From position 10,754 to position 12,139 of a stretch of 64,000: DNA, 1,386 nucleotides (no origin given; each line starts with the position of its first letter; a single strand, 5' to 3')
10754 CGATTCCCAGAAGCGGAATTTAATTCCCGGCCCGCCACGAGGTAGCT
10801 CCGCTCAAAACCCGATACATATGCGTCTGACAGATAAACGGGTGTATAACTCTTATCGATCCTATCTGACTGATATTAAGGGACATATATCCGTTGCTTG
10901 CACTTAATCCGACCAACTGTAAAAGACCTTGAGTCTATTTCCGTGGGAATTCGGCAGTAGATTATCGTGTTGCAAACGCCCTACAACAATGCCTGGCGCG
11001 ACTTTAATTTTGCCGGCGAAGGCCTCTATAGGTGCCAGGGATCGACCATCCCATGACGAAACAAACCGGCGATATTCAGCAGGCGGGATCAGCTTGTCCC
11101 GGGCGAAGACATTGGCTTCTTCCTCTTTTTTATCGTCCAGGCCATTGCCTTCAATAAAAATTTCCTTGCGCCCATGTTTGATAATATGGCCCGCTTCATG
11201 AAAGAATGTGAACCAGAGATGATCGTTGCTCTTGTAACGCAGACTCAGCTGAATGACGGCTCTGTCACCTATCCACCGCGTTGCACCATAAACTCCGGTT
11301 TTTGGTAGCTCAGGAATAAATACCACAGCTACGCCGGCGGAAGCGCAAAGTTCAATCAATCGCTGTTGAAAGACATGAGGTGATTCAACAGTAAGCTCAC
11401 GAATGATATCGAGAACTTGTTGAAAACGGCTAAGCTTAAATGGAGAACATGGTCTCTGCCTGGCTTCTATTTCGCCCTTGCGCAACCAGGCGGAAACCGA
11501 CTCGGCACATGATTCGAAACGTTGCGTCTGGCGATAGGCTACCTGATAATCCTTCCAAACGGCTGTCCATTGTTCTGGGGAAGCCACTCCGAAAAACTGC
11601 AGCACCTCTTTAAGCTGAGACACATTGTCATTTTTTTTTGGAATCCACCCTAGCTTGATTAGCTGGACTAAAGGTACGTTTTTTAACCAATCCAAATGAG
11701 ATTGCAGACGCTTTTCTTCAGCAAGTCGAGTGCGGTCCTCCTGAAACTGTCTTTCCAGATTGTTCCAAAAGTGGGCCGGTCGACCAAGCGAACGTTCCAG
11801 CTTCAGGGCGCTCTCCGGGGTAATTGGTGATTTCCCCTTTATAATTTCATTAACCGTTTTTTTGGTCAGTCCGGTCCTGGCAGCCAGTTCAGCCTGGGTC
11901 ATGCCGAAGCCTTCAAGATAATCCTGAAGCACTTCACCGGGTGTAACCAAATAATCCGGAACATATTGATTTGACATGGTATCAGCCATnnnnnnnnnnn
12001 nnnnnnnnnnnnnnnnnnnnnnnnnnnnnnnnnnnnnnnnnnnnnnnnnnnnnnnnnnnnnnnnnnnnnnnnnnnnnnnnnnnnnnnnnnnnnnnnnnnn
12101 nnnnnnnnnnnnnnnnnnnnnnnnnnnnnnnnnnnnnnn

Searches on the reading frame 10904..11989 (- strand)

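Call 10: search_protein_families(library=pfam, proteins=[window:10904-11989:-], max_evalue=0.001)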
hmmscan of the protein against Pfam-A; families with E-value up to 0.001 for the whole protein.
window:10904-11989:- (361 aa): 2 families
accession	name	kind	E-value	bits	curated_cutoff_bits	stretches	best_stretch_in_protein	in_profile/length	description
PF01381.28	HTH_3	-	5.4e-11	42.8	23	1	22-72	2-52/55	Helix-turn-helix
PF06114.19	Peptidase_M78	-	1.3e-07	31.9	22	1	219-307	5-93/123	IrrE N-terminal-like domain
